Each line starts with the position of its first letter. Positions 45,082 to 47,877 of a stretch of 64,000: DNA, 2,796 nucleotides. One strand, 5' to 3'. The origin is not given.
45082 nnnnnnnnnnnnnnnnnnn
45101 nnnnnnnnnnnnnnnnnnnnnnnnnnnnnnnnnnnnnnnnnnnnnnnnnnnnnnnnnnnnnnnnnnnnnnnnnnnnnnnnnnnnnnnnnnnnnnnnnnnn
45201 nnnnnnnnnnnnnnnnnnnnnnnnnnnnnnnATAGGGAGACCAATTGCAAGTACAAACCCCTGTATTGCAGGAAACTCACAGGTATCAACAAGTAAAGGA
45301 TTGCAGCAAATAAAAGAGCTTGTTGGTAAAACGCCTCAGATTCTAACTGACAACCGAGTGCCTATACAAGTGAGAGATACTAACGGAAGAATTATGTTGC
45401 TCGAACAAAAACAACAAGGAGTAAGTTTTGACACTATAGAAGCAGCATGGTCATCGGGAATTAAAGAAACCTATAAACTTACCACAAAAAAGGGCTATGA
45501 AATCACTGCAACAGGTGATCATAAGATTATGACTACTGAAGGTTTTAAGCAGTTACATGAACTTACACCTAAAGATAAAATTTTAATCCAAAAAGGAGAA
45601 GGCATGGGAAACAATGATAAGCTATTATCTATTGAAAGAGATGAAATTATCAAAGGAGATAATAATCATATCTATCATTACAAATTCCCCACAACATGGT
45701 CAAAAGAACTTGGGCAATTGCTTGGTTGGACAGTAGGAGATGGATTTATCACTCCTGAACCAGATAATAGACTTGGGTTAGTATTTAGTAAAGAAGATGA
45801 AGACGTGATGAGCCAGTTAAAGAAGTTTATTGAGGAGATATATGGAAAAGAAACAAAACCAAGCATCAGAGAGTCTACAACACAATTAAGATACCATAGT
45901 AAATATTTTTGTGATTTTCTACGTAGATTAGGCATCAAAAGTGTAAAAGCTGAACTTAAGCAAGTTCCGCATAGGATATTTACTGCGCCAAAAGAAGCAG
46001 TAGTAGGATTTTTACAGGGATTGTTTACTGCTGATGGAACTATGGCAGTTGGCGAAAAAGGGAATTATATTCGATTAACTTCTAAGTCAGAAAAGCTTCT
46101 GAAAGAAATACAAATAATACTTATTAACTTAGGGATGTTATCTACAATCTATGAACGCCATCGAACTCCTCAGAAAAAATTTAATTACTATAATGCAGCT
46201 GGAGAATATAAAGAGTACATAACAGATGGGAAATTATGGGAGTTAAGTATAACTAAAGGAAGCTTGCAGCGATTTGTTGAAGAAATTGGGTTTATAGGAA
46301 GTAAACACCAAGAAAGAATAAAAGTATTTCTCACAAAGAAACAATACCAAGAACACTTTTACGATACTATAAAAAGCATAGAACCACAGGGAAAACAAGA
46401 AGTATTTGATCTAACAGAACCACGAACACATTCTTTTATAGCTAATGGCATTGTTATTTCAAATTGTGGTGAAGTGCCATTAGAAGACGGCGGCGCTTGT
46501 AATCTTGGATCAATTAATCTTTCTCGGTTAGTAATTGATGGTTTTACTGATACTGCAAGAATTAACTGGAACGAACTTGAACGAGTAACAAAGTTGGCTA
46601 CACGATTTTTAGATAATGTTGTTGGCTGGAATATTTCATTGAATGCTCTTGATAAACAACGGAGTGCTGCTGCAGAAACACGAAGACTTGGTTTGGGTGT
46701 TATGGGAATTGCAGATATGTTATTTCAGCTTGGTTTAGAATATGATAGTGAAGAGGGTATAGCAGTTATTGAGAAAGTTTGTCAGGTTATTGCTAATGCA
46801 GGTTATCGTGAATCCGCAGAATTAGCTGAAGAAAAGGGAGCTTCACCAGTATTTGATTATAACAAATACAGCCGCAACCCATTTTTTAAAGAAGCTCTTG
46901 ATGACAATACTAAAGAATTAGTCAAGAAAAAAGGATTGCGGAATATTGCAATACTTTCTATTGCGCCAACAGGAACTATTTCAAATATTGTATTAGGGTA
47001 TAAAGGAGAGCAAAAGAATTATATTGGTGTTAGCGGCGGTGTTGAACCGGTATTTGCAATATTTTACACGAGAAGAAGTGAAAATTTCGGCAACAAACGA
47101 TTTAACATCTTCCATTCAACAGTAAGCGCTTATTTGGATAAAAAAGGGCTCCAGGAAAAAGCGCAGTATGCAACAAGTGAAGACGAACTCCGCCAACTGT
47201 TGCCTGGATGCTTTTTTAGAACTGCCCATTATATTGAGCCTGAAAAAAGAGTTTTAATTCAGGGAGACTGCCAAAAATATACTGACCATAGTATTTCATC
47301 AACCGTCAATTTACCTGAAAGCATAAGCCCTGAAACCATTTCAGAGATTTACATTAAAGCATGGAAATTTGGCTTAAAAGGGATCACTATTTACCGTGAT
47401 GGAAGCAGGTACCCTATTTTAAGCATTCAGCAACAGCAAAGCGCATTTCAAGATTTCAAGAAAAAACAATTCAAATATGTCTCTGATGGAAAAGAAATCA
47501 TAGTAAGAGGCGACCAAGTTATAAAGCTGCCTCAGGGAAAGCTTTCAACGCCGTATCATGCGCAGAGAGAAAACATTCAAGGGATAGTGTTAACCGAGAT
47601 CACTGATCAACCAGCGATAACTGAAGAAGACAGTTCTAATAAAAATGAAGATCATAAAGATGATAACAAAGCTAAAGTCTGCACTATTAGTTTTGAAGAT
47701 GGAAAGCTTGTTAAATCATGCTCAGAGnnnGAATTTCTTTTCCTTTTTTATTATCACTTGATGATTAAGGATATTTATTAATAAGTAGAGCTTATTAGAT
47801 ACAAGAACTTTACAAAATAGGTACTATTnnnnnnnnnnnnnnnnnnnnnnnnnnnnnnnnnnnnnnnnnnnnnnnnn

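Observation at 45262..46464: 401-aa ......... intein inserted immediately before the catalytic cysteine of class II RNR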

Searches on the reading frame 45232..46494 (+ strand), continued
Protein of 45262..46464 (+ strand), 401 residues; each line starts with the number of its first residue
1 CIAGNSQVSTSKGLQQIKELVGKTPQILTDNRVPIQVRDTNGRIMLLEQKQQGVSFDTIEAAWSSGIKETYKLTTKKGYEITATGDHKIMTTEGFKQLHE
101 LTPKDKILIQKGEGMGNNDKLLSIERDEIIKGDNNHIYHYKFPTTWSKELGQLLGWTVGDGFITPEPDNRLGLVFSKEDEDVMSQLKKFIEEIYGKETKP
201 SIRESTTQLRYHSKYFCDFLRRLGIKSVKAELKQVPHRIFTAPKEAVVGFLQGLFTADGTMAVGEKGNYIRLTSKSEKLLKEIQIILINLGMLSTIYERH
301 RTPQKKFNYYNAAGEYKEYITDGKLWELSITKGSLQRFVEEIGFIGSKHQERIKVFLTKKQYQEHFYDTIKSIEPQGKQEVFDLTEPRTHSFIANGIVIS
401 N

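Call 75: search_dna_similar(query=window:45262-46464:+, collection=phages, mode=protein, max_evalue=0.00001, max_rows=15)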
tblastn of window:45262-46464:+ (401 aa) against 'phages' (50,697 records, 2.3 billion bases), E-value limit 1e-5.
Records with a match: 35; places in all: 35; records where one place covers at least 80% of the query: 30.
Best place of each record, by identity: <60% 35.
By first word of the organism name: Bacillus 20; Staphylococcus 4; Brochothrix 2; Bacteriophage 2; uncultured 2; Planktothrix 2; Psychrobacillus 1; Dulem 1; Moorella 1.
By host as written in the record: Bacillus subtilis subsp. subtilis str. 168 6; Bacillus subtilis 5; - 5; Staphylococcus epidermidis 36-1 2; Bacillus subtilis Delta6 2; Bacillus megaterium 2; Brochothrix thermosphacta HER1187 2; Planktothrix agardhii HAB637 2; and 9 more.
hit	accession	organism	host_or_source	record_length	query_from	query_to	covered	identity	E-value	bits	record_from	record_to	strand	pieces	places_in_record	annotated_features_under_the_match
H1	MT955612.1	Staphylococcus phage SPbeta-like 2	Staphylococcus haemolyticus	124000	1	401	100%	26.2%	1e-8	63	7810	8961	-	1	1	ribonucleoside-diphosphate reductase large subunit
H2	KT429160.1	Staphylococcus phage SPbeta-like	Staphylococcus epidermidis 36-1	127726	1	401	100%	26.1%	9e-9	64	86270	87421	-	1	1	nrdE2: ribonucleoside-diphosphate reductase subunit alpha 2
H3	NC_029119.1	Staphylococcus phage SPbeta-like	Staphylococcus epidermidis 36-1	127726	1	401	100%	26.1%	9e-9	64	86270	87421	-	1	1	nrdE2: ribonucleotide reductase large subunit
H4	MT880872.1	Staphylococcus phage PhiSepi-HH3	Staphylococcus epidermidis HD21-2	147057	1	401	100%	26.1%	9e-9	64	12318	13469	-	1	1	nrdE1: ribonucleoside-diphosphate reductase subunit alpha 1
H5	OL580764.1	Bacillus phage vB_BsuS-Goe14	Bacillus subtilis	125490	1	401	100%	25.3%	5e-16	86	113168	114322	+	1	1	hypothetical protein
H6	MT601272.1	Bacillus phage vB_BsuS-Goe11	Bacillus subtilis Delta6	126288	1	401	100%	25.3%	5e-16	86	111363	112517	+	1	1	bnrdE: ribunucleotide reductase large subunit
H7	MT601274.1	Bacillus phage vB_BsuS-Goe13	Bacillus subtilis Delta6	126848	1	401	100%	25.3%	5e-16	86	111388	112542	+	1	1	bnrdE: ribunucleotide reductase large subunit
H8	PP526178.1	Bacillus phage phi3T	Bacillus subtilis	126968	1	401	100%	25.3%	6e-16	86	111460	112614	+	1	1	record has no annotation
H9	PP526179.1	Bacillus phage phi3T-SPBeta hybrid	Bacillus subtilis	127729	1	401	100%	25.3%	6e-16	86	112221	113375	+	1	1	record has no annotation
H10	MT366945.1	Bacillus phage phi3Ts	Bacillus subtilis subsp. subtilis str. ...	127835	1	401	100%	25.3%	6e-16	86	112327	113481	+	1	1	ribonucleotide reductase of class Ib (aerobic), alpha subunit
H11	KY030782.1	Bacillus phage phi3T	Bacillus subtilis str. 168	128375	1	401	100%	25.3%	6e-16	86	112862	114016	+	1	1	ribonucleotide reductase alpha subunit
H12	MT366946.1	Bacillus phage Hyb1phi3Ts-SPbeta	Bacillus subtilis subsp. subtilis str. ...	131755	1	401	100%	25.3%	6e-16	86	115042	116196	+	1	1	ribonucleotide reductase of class Ib (aerobic), alpha subunit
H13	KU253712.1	Bacillus phage Eldridge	Bacillus megaterium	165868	1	401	100%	24.8%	1e-15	85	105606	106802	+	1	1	DNA polymerase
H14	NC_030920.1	Bacillus phage Eldridge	Bacillus megaterium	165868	1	401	100%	24.8%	1e-15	85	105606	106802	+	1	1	DNA polymerase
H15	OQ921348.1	Bacillus phage SPbetaL8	Bacillus subtilis BEST7003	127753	1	401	100%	24.8%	2e-14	81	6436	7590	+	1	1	hypothetical protein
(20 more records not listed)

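Call 76: get_annotated_region(hit=H11, flank=300)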
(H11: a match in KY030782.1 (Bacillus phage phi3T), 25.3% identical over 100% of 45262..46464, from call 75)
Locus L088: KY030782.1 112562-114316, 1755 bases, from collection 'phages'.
description: Bacillus phage phi3T, complete genome.
organism: Bacillus phage phi3T (NCBI taxid 10736)
taxonomy: Viruses; Duplodnaviria; Heunggongvirae; Uroviricota; Caudoviricetes; Spbetavirus
host: Bacillus subtilis str. 168; source: -; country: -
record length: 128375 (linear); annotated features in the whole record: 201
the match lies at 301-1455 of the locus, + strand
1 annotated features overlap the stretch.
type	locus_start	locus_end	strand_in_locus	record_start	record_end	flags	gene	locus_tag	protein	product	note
CDS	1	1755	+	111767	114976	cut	-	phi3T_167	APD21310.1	ribonucleotide reductase alpha subunit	phi3T_167; similar to SPbeta: NP_046713.1_161|bnrdE|ribunucleotide_reductase_large_subun it; COG0209, NrdA, ...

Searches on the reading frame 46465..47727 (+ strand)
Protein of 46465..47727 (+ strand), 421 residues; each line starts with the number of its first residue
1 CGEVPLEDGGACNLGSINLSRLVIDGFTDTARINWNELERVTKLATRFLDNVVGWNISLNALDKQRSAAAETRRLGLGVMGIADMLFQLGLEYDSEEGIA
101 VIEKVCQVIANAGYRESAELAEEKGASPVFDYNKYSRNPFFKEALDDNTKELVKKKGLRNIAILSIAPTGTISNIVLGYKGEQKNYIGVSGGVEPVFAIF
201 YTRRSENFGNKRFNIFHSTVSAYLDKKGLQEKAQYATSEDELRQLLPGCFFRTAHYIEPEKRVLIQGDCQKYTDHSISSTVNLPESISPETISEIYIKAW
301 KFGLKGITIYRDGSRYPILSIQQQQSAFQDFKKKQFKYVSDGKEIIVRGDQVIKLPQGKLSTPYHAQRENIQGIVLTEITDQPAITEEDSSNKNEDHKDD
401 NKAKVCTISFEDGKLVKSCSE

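Call 34: find_homologous_proteins(query=window:46465-47727:+, max_evalue=1e-20)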
Query window:46465-47727:+ (421 aa): 7868 proteins with E <= 1e-20 among 8000 candidates; the best 120 are listed.
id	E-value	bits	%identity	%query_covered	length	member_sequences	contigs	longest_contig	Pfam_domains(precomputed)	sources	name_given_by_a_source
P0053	4.6e-169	581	62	100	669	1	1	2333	PF02867.21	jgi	jgi:ribonucleoside-diphosphate reductase alpha chain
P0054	6.2e-165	567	59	100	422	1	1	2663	PF02867.21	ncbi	ncbi:MAG: hypothetical protein AABX82_03860, partial [Nanoarchaeota archaeon]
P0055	2.5e-163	562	59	100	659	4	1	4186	PF02867.21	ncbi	-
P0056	2.5e-159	549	59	100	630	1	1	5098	PF02867.21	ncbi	-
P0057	2.6e-157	542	57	100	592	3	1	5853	PF02867.21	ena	-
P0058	1.1e-155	537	66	87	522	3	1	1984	PF02867.21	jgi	jgi:ribonucleoside-diphosphate reductase alpha chain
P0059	2.5e-155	535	65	91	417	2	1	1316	PF02867.21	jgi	jgi:ribonucleoside-diphosphate reductase alpha chain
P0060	8.2e-155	534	63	90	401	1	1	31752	PF02867.21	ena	-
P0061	2.6e-152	526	64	88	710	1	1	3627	PF02867.21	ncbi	-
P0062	2.7e-152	525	63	88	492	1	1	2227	PF02867.21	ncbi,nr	ncbi:hypothetical protein HYV82_06130, partial [Candidatus Woesearchaeota archaeon]|nr:hypothetical 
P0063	3.9e-151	522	69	80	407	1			PF02867.21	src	-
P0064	4.8e-150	518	64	87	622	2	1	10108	PF02867.21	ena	-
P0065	6.2e-150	518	62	87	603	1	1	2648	PF02867.21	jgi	-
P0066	8.6e-150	517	63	87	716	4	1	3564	PF02867.21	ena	-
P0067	1.0e-149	517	55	100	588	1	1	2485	PF02867.21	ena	-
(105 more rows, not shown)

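Call 51: find_encoding_contigs(protein=P0058, flank=1000, max_places=2)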
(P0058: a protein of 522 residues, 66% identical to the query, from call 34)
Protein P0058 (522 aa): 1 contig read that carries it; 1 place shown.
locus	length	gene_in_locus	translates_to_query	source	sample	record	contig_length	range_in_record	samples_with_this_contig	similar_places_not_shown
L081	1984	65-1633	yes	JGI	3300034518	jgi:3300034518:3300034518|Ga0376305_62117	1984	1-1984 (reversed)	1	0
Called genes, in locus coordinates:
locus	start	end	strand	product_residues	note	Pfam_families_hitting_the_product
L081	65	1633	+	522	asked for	PF02867:Ribonuc_red_lgC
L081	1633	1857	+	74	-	-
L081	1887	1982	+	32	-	?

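Call 52: find_encoding_contigs(protein=P0053, flank=1000, max_places=2)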
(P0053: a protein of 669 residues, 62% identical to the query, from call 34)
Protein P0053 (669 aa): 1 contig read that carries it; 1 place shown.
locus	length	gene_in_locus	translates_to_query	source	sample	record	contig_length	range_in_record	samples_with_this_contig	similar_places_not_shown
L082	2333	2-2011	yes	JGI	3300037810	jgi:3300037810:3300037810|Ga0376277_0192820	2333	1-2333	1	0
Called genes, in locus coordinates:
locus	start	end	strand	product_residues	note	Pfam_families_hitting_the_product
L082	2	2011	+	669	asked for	PF02867:Ribonuc_red_lgC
